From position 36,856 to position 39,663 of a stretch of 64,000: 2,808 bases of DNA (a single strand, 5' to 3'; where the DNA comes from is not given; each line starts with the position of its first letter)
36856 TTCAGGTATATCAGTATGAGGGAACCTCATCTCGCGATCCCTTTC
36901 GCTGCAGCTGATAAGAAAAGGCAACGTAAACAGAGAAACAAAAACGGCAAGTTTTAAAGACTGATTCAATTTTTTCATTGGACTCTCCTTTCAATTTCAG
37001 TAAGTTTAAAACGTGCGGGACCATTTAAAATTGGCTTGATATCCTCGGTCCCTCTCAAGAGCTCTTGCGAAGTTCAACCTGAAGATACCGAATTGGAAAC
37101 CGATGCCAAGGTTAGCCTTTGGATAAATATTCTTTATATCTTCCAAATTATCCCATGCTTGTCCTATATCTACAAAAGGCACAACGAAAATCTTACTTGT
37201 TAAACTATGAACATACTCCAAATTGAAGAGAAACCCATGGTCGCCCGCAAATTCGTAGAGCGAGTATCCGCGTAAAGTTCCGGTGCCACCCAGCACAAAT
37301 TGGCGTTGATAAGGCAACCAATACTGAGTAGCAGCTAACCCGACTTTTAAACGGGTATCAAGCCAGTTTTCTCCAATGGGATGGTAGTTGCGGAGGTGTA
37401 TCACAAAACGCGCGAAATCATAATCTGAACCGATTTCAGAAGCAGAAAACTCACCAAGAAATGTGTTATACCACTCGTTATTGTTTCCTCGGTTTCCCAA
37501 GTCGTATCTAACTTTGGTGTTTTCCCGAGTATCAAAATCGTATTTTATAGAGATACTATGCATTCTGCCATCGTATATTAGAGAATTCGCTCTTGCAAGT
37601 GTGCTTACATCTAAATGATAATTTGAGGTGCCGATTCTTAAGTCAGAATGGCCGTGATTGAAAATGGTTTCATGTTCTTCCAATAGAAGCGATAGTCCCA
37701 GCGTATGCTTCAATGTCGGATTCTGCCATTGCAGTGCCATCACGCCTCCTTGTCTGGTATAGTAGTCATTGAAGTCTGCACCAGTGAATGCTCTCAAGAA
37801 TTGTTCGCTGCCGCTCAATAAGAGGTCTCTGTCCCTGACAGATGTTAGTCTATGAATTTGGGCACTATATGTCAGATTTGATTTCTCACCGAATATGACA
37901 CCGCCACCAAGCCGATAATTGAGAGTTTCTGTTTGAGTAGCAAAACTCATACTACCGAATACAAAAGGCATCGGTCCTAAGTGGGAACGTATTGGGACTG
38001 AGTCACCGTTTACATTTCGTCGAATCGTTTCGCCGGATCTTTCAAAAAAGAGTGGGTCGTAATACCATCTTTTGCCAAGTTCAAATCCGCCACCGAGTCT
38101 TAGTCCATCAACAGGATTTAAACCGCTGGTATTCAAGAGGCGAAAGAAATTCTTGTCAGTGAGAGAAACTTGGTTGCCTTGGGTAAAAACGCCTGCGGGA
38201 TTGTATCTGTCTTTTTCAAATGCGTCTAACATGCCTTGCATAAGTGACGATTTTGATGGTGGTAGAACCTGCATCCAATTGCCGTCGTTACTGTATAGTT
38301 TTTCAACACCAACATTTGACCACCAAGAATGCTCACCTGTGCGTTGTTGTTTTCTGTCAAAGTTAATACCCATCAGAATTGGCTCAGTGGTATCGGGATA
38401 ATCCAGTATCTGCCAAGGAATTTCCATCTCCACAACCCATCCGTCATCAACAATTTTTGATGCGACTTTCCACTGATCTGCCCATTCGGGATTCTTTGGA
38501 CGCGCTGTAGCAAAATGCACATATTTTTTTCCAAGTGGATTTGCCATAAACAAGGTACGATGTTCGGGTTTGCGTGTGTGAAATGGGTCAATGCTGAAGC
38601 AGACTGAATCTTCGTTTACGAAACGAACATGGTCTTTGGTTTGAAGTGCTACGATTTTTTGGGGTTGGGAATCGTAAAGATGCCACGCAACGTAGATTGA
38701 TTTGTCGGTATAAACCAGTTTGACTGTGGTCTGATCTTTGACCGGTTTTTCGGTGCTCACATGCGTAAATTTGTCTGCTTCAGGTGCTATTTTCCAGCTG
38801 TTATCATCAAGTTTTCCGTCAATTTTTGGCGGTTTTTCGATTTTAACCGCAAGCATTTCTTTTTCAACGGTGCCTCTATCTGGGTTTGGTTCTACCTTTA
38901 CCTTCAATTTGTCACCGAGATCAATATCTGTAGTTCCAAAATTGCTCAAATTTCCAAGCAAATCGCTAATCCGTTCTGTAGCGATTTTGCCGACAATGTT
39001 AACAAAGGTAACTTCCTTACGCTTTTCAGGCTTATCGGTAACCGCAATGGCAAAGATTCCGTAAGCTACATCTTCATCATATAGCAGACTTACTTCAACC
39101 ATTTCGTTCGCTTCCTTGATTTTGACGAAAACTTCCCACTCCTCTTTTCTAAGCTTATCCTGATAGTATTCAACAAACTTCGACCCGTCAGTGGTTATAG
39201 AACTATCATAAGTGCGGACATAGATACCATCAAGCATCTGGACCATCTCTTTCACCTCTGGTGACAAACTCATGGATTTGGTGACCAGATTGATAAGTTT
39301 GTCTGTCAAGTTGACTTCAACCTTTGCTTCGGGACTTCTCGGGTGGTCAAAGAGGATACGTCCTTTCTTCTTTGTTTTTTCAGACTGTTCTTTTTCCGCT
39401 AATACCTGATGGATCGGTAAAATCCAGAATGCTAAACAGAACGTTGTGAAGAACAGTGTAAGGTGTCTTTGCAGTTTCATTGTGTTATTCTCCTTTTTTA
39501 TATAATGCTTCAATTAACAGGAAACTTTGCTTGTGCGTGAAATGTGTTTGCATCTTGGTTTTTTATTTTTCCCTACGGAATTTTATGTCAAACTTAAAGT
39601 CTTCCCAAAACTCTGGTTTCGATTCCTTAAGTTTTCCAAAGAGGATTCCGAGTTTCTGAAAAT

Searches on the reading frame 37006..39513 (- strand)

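Call 10: search_protein_families(library=pfam, proteins=[window:37006-39513:-], max_evalue=0.001)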
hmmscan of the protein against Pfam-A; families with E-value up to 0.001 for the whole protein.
window:37006-39513:- (835 aa): 3 families
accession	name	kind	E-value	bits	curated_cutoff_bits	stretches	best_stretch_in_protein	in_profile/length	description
PF14060.11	DUF4252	-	7e-09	36.3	23.9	1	66-185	9-125/125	Domain of unknown function (DUF4252)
PF01103.29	Omp85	-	8.7e-09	35.8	24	1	612-820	74-307/325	Omp85 superfamily domain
PF06452.16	CBM9_1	-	3.4e-07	30.8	23.4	1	231-394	1-160/185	Carbohydrate family 9 binding domain-like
